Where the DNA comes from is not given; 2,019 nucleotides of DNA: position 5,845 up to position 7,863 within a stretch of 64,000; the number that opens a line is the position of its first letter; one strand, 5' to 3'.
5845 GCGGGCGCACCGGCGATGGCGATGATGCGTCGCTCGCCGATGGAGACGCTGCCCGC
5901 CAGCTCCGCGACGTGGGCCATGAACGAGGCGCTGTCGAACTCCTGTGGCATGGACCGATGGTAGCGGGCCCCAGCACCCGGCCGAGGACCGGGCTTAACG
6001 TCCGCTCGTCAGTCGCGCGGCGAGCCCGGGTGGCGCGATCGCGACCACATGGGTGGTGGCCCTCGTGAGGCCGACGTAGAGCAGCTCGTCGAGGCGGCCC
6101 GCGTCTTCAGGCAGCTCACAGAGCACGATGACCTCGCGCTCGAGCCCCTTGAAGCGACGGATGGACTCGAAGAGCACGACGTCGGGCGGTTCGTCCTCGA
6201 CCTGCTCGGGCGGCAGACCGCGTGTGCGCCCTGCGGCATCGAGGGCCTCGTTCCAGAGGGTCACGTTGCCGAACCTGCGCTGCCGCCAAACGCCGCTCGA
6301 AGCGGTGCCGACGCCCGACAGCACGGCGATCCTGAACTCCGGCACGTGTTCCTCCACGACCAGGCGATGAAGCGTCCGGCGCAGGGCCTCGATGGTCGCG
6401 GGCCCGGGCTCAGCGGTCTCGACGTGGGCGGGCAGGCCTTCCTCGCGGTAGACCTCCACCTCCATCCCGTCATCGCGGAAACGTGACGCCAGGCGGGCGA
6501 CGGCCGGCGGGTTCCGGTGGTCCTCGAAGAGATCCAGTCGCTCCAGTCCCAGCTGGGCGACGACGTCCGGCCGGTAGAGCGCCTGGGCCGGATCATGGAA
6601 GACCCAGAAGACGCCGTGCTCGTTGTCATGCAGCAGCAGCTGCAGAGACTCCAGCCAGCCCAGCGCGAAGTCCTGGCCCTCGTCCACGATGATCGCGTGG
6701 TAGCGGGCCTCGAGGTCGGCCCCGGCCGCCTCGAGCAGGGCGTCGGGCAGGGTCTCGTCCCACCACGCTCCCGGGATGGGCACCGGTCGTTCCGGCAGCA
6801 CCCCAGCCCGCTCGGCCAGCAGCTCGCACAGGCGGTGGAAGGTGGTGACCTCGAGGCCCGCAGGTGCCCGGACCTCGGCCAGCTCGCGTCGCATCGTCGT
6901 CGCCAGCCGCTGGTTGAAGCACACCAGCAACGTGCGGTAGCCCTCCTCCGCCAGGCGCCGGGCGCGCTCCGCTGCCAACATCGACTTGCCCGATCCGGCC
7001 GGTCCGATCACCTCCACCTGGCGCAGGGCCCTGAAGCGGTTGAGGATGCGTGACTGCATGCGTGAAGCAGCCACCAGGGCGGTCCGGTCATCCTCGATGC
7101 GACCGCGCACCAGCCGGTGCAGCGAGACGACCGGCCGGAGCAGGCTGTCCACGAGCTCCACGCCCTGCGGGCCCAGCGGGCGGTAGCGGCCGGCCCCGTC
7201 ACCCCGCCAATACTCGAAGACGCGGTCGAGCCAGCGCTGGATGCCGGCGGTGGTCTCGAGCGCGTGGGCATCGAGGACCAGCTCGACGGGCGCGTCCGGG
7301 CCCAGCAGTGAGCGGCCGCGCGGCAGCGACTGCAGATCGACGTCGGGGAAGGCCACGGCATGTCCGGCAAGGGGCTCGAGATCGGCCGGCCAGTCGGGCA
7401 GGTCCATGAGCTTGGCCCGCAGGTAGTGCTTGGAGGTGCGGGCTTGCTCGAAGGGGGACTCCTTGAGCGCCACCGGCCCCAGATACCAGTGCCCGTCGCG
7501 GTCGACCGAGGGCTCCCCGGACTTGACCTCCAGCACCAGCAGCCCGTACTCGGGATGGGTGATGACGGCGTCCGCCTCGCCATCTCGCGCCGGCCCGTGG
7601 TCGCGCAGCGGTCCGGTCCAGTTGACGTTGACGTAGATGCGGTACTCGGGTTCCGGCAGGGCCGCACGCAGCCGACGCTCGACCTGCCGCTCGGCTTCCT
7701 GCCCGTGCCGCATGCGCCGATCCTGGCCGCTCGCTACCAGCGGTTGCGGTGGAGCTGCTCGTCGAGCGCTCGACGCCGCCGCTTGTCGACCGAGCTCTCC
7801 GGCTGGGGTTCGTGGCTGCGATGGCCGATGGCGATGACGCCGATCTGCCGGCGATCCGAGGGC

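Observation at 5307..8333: NERD nuclease fused to UvrD-like SF1 helicase, flanked by nitroreductase and a P-loop kinase: nuclease-helicase (Nhi-like) candidate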

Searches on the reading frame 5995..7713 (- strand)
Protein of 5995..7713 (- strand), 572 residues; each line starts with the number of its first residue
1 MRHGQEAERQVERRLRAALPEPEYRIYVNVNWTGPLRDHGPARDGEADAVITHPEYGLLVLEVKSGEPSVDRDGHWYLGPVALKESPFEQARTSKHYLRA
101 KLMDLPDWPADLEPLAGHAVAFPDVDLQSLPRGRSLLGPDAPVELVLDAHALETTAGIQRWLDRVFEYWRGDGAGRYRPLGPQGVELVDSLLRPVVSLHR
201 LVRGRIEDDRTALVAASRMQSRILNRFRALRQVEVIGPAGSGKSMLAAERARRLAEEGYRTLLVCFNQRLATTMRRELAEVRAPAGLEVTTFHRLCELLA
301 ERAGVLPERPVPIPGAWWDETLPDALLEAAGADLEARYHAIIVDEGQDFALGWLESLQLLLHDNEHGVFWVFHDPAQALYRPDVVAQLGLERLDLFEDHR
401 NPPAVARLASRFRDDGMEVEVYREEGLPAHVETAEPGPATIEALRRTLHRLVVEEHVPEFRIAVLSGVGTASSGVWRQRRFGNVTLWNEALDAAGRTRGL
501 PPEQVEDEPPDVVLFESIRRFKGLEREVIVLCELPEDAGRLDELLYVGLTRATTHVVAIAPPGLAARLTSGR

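Call 7: search_protein_families(library=pfam, proteins=[window:5995-7713:-], max_evalue=0.01)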
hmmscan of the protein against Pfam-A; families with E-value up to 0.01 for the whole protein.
window:5995-7713:- (572 aa): 12 families
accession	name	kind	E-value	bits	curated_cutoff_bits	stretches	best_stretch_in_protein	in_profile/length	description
PF08378.17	NERD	-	3.8e-10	40.7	22.1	1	4-102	2-95/111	Nuclease-related domain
PF13245.12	AAA_19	-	6e-09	36.6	25.1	1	230-380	11-131/134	AAA domain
PF00580.27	UvrD-helicase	-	1.1e-08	35.5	23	1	232-299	15-89/271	UvrD/REP helicase N-terminal domain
PF13401.12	AAA_22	-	6.8e-08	33.3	27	1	235-371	10-119/130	AAA domain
PF13538.12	UvrD_C_2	-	2.1e-07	31.1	27.4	1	517-557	6-50/52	UvrD-like helicase C-terminal domain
PF13191.12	AAA_16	-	1.1e-05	26.4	32.6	1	231-365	25-160/167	AAA ATPase domain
PF13604.12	AAA_30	-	9.9e-05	22.6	27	1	233-363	21-114/191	AAA domain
PF04851.21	ResIII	-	0.0016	18.8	22.5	1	229-282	22-77/164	Type III restriction enzyme, res subunit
PF05729.18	NACHT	-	0.0051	17.1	26.7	0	232-279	2-51/167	NACHT domain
PF01443.25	Viral_helicase1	-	0.0076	16.5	21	0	523-557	187-225/228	Viral superfamily 1 RNA helicase core domain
PF00270.35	DEAD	-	0.0077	16.4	26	0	218-292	2-79/167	DEAD/DEAH box helicase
PF09848.15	SLFN-g3_helicase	-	0.0085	15.8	24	0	235-347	6-89/354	Schlafen group 3, DNA/RNA helicase domain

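Call 8: search_protein_families(library=padloc, proteins=[window:5995-7713:-], max_evalue=0.01)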
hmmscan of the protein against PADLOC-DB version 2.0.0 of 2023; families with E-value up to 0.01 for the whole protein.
window:5995-7713:- (572 aa): 15 families
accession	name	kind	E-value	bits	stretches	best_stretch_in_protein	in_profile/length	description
PDLC03813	RTasNERD-Hel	-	4.6e-45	152.7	1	23-557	31-508/519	DRT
PDLC01087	C3a187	-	7.7e-26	89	1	235-557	215-540/559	NERD+UvrD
PDLC00132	GajB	-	4.6e-07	26.9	1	217-301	5-90/625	UrvD helicase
PDLC03802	RTasHel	-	1.3e-06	25.5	1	232-298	20-91/675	DRT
PDLC00135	GajB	-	5.7e-06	23.5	1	335-424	167-263/603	UrvD helicase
PDLC00112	GajB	-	2e-05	21.4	1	328-381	202-253/581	UrvD helicase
PDLC00114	GajB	-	9.8e-05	19.1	0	237-299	28-95/635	UrvD helicase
PDLC00148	GajB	-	0.0001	19.4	0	334-380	146-190/369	UrvD helicase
PDLC04173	GajB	-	0.00013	19.1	0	521-559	426-461/471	-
PDLC02350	AbiO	-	0.0012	15.7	0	221-267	188-229/468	AbiO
PDLC02372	Nhi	-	0.0025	14.5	0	220-265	191-233/470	-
PDLC04140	mad8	-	0.0026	15.3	1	233-276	30-76/314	mads_8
PDLC00117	GajB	-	0.003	14.1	0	334-380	215-260/604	UrvD helicase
PDLC00149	GajB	-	0.0034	13.9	0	326-381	195-248/577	UrvD helicase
PDLC00136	GajB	-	0.0047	13.9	0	333-425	202-300/570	UrvD helicase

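Call 9: search_protein_families(library=ncbifam, proteins=[window:5995-7713:-], max_evalue=0.01)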
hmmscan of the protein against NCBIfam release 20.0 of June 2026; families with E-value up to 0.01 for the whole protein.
window:5995-7713:- (572 aa): 1 family
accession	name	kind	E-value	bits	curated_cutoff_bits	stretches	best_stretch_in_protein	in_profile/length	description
NF002981.0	PRK03695.1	equivalog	0.0085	15.5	281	0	224-283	20-76/253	vitamin B12 ABC transporter ATP-binding protein BtuD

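Call 13: find_homologous_proteins(query=window:5995-7713:-, max_evalue=0.00001)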
Query window:5995-7713:- (572 aa): 671 proteins with E <= 0.00001 among 8000 candidates; the best 120 are listed.
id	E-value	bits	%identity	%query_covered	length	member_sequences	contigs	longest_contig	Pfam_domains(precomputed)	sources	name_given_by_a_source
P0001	0.0e+0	1236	96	100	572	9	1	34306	PF13538.13,PF13245.13,PF13401.13,PF08378.18,PF00580.28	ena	-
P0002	0.0e+0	1226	95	100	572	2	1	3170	PF13538.13,PF13245.13,PF13401.13,PF08378.18,PF00580.28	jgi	jgi:hypothetical protein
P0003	0.0e+0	1031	79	100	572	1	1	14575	PF13538.13,PF13245.13,PF08378.18,PF13191.13,PF00580.28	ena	-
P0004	0.0e+0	1029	80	99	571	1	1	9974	PF13538.13,PF13245.13,PF08378.18,PF00580.28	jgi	jgi:hypothetical protein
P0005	0.0e+0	1023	79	100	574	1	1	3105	PF13538.13,PF13245.13,PF08378.18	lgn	-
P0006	0.0e+0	1022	80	99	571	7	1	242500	PF13538.13,PF13245.13,PF08378.18,PF00580.28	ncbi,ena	-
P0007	0.0e+0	1020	80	99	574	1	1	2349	PF13538.13,PF13245.13,PF08378.18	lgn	-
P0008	0.0e+0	1017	79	100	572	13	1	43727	PF13538.13,PF13245.13,PF08378.18,PF13191.13,PF00580.28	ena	-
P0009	0.0e+0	1017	79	100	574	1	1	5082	PF13538.13,PF13245.13,PF08378.18,PF00580.28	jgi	-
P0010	0.0e+0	1017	79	100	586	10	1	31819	PF13538.13,PF13245.13,PF08378.18,PF00580.28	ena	-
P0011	0.0e+0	1015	78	100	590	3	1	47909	PF13538.13,PF13245.13,PF08378.18,PF13191.13,PF00580.28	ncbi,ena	-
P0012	0.0e+0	1013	79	97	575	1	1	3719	PF13538.13,PF13245.13,PF13401.13,PF08378.18,PF13191.13,PF00580.28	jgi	jgi:hypothetical protein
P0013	0.0e+0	1011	79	99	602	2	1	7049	PF13538.13,PF13245.13,PF08378.18,PF13191.13,PF00580.28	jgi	jgi:Nuclease-related domain/AAA domain/UvrD-like helicase C-terminal domain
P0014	0.0e+0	1010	78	99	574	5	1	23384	PF13538.13,PF13245.13,PF08378.18,PF13191.13,PF00580.28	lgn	-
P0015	4.0e-298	1008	79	99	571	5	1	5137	PF13538.13,PF13245.13,PF08378.18,PF00580.28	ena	-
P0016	8.0e-298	1007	78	100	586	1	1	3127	PF13538.13,PF13245.13,PF08378.18,PF13191.13,PF00580.28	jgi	jgi:hypothetical protein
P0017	4.8e-297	1004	78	100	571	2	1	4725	PF13538.13,PF13245.13,PF08378.18,PF00580.28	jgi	jgi:hypothetical protein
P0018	6.3e-297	1004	77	100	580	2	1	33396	PF13538.13,PF13245.13,PF13401.13,PF08378.18,PF00580.28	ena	-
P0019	1.1e-296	1003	78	100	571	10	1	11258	PF13538.13,PF13245.13,PF08378.18,PF00580.28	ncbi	ncbi:MAG: NERD domain-containing protein [Candidatus Limnocylindrales bacterium]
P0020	3.2e-295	998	78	100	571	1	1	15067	PF13538.13,PF13245.13,PF13401.13,PF08378.18,PF13191.13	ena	-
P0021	4.7e-294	995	77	99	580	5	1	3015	PF13538.13,PF13245.13,PF08378.18,PF13191.13,PF00580.28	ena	-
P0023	3.8e-292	988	77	100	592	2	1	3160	PF13538.13,PF13245.13,PF08378.18,PF00580.28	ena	-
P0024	5.0e-292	988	77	99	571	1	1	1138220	PF13538.13,PF13245.13,PF13401.13,PF08378.18,PF00580.28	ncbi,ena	-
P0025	1.0e-291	987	78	97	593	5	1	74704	PF13538.13,PF13245.13,PF13401.13,PF08378.18,PF13191.13,PF00580.28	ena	-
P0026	8.4e-291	984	77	100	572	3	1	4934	PF13538.13,PF13245.13,PF08378.18,PF00580.28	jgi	jgi:hypothetical protein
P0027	7.6e-289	977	76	100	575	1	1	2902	PF13538.13,PF13245.13,PF08378.18,PF00580.28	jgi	jgi:hypothetical protein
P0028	5.2e-286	968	76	99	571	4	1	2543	PF13538.13,PF13245.13,PF13401.13,PF08378.18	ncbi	-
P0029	1.1e-284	964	81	91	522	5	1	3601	PF13245.13,PF08378.18,PF00580.28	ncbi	ncbi:MAG: NERD domain-containing protein/DEAD/DEAH box helicase, partial [Chloroflexota bacterium]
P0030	1.0e-282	957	76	100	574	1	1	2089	PF13538.13,PF13245.13,PF08378.18,PF13191.13,PF00580.28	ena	-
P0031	6.9e-281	951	75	100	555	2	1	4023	PF13538.13,PF13245.13,PF08378.18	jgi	-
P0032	1.5e-279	947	74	100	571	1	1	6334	PF13538.13,PF13245.13,PF13401.13,PF08378.18,PF00580.28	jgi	jgi:hypothetical protein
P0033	5.8e-279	945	74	99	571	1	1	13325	PF13538.13,PF13245.13,PF13401.13,PF08378.18,PF13191.13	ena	-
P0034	8.0e-277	938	74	99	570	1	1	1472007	PF13538.13,PF13245.13,PF08378.18,PF00580.28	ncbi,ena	-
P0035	8.4e-275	931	73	99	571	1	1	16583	PF13538.13,PF13245.13,PF08378.18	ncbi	ncbi:MAG: NERD domain-containing protein [Chloroflexota bacterium]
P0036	1.5e-274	930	73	99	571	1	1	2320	PF13538.13,PF13245.13,PF08378.18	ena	-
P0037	2.0e-266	903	72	100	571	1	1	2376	PF13538.13,PF13245.13,PF13401.13,PF08378.18,PF13191.13,PF00580.28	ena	-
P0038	5.8e-252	856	69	99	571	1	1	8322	PF13538.13,PF13245.13,PF13401.13,PF08378.18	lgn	-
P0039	2.5e-246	837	66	99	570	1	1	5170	PF13538.13,PF13245.13,PF08378.18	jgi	jgi:hypothetical protein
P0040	1.4e-244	831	66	99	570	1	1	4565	PF13538.13,PF13245.13,PF08378.18,PF13191.13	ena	-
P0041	8.3e-241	819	66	100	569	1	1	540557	PF13538.13,PF13245.13,PF08378.18,PF13191.13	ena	-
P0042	1.3e-224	765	64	98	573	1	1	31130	PF13538.13,PF13245.13,PF13401.13,PF08378.18,PF13191.13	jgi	jgi:hypothetical protein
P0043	8.7e-224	763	63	99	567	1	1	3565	PF13538.13,PF13245.13,PF13401.13,PF08378.18,PF13191.13,PF00580.28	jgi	jgi:hypothetical protein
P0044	1.6e-223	762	64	99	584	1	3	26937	PF13538.13,PF01443.25,PF13245.13,PF13401.13,PF08378.18,PF13191.13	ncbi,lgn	-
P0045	2.3e-221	755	64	96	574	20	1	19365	PF13538.13,PF13245.13,PF13401.13,PF08378.18,PF13191.13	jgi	-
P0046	1.7e-219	748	63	99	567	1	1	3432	PF13538.13,PF01443.25,PF13245.13,PF08378.18,PF13191.13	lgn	-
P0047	1.9e-219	748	64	99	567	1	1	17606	PF13538.13,PF13245.13,PF13401.13,PF08378.18,PF13191.13,PF00580.28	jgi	jgi:AAA domain/UvrD-like helicase C-terminal domain/Nuclease-related domain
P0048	2.5e-219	748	64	99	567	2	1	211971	PF13538.13,PF13245.13,PF08378.18,PF13191.13,PF00580.28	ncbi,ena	-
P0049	3.5e-219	747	63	96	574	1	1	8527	PF13538.13,PF13245.13,PF13401.13,PF08378.18,PF13191.13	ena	-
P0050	6.1e-219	747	64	96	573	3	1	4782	PF13538.13,PF13245.13,PF08378.18,PF13191.13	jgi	jgi:hypothetical protein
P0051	6.5e-219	746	63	99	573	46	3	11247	PF13538.13,PF13245.13,PF13401.13,PF08378.18,PF13191.13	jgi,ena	jgi:hypothetical protein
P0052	8.3e-219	746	64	99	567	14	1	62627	PF13538.13,PF13245.13,PF13401.13,PF08378.18,PF13191.13,PF00580.28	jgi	jgi:hypothetical protein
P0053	3.9e-218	744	64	99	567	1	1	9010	PF13538.13,PF13245.13,PF13401.13,PF08378.18,PF13191.13,PF00580.28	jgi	jgi:hypothetical protein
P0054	5.2e-218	743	63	99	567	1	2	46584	PF13538.13,PF13245.13,PF13401.13,PF08378.18,PF13191.13,PF00580.28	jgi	jgi:hypothetical protein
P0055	8.9e-218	743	63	99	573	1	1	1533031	PF13538.13,PF13245.13,PF08378.18,PF13191.13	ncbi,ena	-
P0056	1.1e-217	742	63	96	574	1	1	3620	PF13538.13,PF13245.13,PF13401.13,PF08378.18,PF13191.13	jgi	-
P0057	2.5e-217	741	63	99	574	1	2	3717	PF13538.13,PF13245.13,PF13401.13,PF08378.18,PF13191.13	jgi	-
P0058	2.7e-217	741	63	99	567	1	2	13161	PF13538.13,PF13245.13,PF13401.13,PF08378.18,PF13191.13,PF00580.28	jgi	jgi:hypothetical protein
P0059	4.8e-217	740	64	99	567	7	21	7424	PF13538.13,PF13245.13,PF13401.13,PF08378.18,PF13191.13,PF00580.28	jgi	jgi:hypothetical protein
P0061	2.1e-216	738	63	99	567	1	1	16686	PF13538.13,PF13245.13,PF13401.13,PF08378.18,PF13191.13,PF00580.28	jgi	jgi:AAA domain/UvrD-like helicase C-terminal domain/Nuclease-related domain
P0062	2.2e-216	738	63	99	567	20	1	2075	PF13538.13,PF13245.13,PF13401.13,PF08378.18,PF13191.13,PF00580.28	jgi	-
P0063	2.6e-216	738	64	99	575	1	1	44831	PF13538.13,PF13245.13,PF13401.13,PF08378.18,PF13191.13,PF00580.28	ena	-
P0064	3.1e-216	738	64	99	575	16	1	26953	PF13538.13,PF13245.13,PF13401.13,PF08378.18,PF13191.13,PF00580.28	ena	-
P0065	4.1e-216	737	64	99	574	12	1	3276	PF13538.13,PF13245.13,PF13401.13,PF08378.18,PF13191.13,PF00580.28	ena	-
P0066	5.0e-216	737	64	99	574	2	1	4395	PF13538.13,PF13245.13,PF13401.13,PF08378.18,PF13191.13,PF00580.28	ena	-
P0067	6.1e-216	737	64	99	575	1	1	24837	PF13538.13,PF13245.13,PF13401.13,PF08378.18,PF13191.13,PF00580.28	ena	-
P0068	3.4e-215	734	63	99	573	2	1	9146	PF13538.13,PF08378.18,PF13191.13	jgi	jgi:hypothetical protein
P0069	5.1e-215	734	63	99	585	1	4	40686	PF13538.13,PF13245.13,PF13401.13,PF08378.18,PF13191.13,PF00580.28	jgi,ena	jgi:hypothetical protein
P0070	6.9e-215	733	64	99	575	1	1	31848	PF13538.13,PF13245.13,PF13401.13,PF08378.18,PF13191.13,PF00580.28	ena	-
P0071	1.2e-214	732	63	99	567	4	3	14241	PF13538.13,PF13245.13,PF13401.13,PF08378.18,PF13191.13,PF00580.28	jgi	jgi:hypothetical protein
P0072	1.5e-214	732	63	99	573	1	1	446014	PF13538.13,PF13245.13,PF08378.18,PF13191.13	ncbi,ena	-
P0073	2.6e-214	731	63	99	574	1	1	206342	PF13538.13,PF13245.13,PF08378.18,PF13191.13,PF00580.28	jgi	jgi:hypothetical protein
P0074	3.1e-214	731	63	99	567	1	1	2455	PF13538.13,PF13245.13,PF13401.13,PF08378.18,PF13191.13,PF00580.28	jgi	jgi:AAA domain/UvrD-like helicase C-terminal domain/Nuclease-related domain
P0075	3.3e-214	731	64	99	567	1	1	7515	PF13538.13,PF13245.13,PF13401.13,PF08378.18,PF13191.13,PF00580.28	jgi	jgi:AAA domain/Nuclease-related domain/UvrD-like helicase C-terminal domain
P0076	5.3e-214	730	63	99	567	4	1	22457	PF13538.13,PF13245.13,PF13401.13,PF08378.18,PF13191.13,PF00580.28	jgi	-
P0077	6.3e-214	730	64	99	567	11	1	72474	PF13538.13,PF13245.13,PF13401.13,PF08378.18,PF00580.28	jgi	jgi:hypothetical protein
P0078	9.0e-214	729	61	99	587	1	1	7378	PF13538.13,PF01443.25,PF13245.13,PF13401.13,PF08378.18,PF13191.13,PF00580.28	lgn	-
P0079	1.1e-213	729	62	99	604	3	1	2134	PF13538.13,PF13245.13,PF13401.13,PF08378.18,PF13191.13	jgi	jgi:hypothetical protein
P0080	1.2e-213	729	63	99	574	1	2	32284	PF13538.13,PF13245.13,PF13401.13,PF08378.18,PF00580.28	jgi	jgi:hypothetical protein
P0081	1.9e-213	728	63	99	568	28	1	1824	PF13538.13,PF13604.13,PF13245.13,PF13401.13,PF08378.18,PF13191.13,PF00580.28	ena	-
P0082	1.9e-213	728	62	99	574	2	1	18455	PF13538.13,PF13245.13,PF13401.13,PF08378.18,PF13191.13,PF00580.28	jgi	-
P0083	4.9e-213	727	63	99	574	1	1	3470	PF13538.13,PF13245.13,PF13401.13,PF08378.18,PF13191.13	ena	-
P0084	5.7e-213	727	63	99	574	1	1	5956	PF13538.13,PF13245.13,PF13401.13,PF08378.18,PF13191.13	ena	-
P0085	6.0e-213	727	64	99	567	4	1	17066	PF13538.13,PF13245.13,PF13401.13,PF08378.18,PF13191.13,PF00580.28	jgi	-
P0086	1.3e-212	726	62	99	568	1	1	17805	PF13538.13,PF13245.13,PF08378.18,PF13191.13,PF00580.28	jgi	-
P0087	1.3e-212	726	63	99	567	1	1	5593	PF13538.13,PF13245.13,PF08378.18,PF13191.13,PF00580.28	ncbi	ncbi:MAG TPA: ATP-binding domain-containing protein [Coriobacteriia bacterium]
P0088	1.5e-212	725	62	99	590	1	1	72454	PF13538.13,PF13245.13,PF13401.13,PF08378.18,PF13191.13,PF00580.28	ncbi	-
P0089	1.6e-212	725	63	99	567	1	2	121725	PF13538.13,PF13604.13,PF13245.13,PF13401.13,PF08378.18,PF13191.13,PF00580.28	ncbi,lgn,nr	ncbi:MAG: NERD domain-containing protein/DEAD/DEAH box helicase [Chloroflexi bacterium]|nr:NERD doma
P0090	2.7e-212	725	63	99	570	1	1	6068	PF13538.13,PF13245.13,PF13401.13,PF08378.18,PF13191.13,PF00580.28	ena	-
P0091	2.8e-212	725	63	99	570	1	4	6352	PF13538.13,PF13245.13,PF13401.13,PF08378.18,PF13191.13,PF00580.28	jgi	jgi:hypothetical protein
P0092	3.6e-212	724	63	99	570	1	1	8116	PF13538.13,PF13245.13,PF13401.13,PF08378.18,PF13191.13,PF00580.28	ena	-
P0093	5.1e-212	724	63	99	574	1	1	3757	PF13538.13,PF13245.13,PF08378.18,PF13191.13,PF00580.28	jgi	jgi:hypothetical protein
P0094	6.6e-212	723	62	99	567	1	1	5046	PF13538.13,PF13245.13,PF08378.18,PF13191.13,PF00580.28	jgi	jgi:AAA domain/UvrD-like helicase C-terminal domain/Nuclease-related domain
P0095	9.2e-212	723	62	99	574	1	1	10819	PF13538.13,PF13245.13,PF08378.18,PF13191.13,PF00580.28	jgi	-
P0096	1.0e-211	723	62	99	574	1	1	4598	PF13538.13,PF13245.13,PF08378.18,PF13191.13,PF00580.28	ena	-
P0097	2.1e-211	722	62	99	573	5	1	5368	PF13538.13,PF13245.13,PF13401.13,PF08378.18,PF13191.13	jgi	jgi:hypothetical protein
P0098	2.2e-211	722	62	99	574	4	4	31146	PF13538.13,PF13245.13,PF08378.18,PF13191.13,PF00580.28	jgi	-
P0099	3.0e-211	721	63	99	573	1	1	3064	PF13538.13,PF13245.13,PF08378.18,PF13191.13,PF00580.28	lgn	-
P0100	4.5e-211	721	63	99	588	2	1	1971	PF13538.13,PF13245.13,PF08378.18,PF13191.13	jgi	jgi:hypothetical protein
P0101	7.1e-211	720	62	99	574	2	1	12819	PF13538.13,PF13245.13,PF13401.13,PF08378.18,PF13191.13,PF00580.28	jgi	jgi:hypothetical protein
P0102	1.1e-210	719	62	99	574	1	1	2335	PF13538.13,PF13245.13,PF08378.18,PF13191.13,PF00580.28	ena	-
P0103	1.6e-210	719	62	99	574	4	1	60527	PF13538.13,PF13245.13,PF13401.13,PF08378.18,PF13191.13,PF00580.28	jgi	jgi:hypothetical protein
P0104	7.7e-210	716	62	99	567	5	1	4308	PF13538.13,PF13245.13,PF08378.18,PF13191.13,PF00580.28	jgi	jgi:hypothetical protein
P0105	2.2e-209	715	60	100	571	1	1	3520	PF13538.13,PF13604.13,PF13245.13,PF08378.18,PF13191.13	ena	-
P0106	3.7e-209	714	60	99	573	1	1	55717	PF13538.13,PF08378.18,PF13191.13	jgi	-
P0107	6.1e-209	714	62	99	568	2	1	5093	PF13538.13,PF13245.13,PF13401.13,PF08378.18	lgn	-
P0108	8.5e-209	713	61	99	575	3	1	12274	PF13538.13,PF13245.13,PF13401.13,PF08378.18,PF13191.13,PF00580.28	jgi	jgi:hypothetical protein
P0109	2.6e-208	711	62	99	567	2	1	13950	PF13538.13,PF13245.13,PF08378.18,PF13191.13,PF00580.28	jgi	-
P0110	3.2e-208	711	62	99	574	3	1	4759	PF13538.13,PF13245.13,PF13401.13,PF08378.18,PF13191.13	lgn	-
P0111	4.6e-208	711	62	99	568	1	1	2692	PF13538.13,PF13245.13,PF13401.13,PF08378.18,PF13191.13,PF00580.28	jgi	jgi:hypothetical protein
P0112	6.7e-208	710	62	99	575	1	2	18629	PF13538.13,PF13245.13,PF08378.18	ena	-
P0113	7.3e-207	707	62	99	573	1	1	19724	PF13538.13,PF13245.13,PF13401.13,PF08378.18,PF13191.13,PF00580.28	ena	-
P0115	8.1e-205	700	61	99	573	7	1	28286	PF13538.13,PF13245.13,PF08378.18,PF13191.13,PF00580.28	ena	-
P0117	4.2e-204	698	61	99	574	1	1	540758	PF13538.13,PF13245.13,PF08378.18,PF13191.13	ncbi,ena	-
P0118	4.6e-204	697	62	99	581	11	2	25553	PF13538.13,PF13245.13,PF13401.13,PF08378.18,PF13191.13,PF00580.28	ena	-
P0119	7.4e-204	697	61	99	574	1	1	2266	PF13538.13,PF13245.13,PF13401.13,PF08378.18,PF13191.13,PF00580.28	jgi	jgi:hypothetical protein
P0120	1.6e-202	692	64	93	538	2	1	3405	PF13538.13,PF13245.13,PF13401.13,PF08378.18,PF13191.13,PF00580.28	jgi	jgi:hypothetical protein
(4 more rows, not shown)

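Call 14: find_encoding_contigs(protein=P0024, flank=10000, max_places=2)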
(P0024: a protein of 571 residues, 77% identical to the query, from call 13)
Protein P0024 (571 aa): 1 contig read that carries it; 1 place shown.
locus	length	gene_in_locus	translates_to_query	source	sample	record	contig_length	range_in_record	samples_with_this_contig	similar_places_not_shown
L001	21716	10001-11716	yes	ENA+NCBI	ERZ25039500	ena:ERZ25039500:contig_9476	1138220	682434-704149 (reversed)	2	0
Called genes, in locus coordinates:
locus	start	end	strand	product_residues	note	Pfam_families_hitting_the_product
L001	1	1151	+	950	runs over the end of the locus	-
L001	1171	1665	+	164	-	PF00583:Acetyltransf_1, PF13673:Acetyltransf_10, PF13508:Acetyltransf_7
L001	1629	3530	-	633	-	PF01183:Glyco_hydro_25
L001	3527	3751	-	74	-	-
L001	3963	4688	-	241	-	-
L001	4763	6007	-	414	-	-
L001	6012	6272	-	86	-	-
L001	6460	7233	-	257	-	PF01182:Glucosamine_iso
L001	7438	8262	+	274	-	PF05013:FGase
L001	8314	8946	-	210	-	PF00881:Nitroreductase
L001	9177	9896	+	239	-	-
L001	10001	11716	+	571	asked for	PF08378:NERD, PF00580:UvrD-helicase (faint), PF13245:AAA_19 (weak), PF13401:AAA_22 (faint), PF13538:UvrD_C_2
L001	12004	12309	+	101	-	-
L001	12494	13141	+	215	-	-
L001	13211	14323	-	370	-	PF13361:UvrD_C, PF13538:UvrD_C_2, PF00570:HRDC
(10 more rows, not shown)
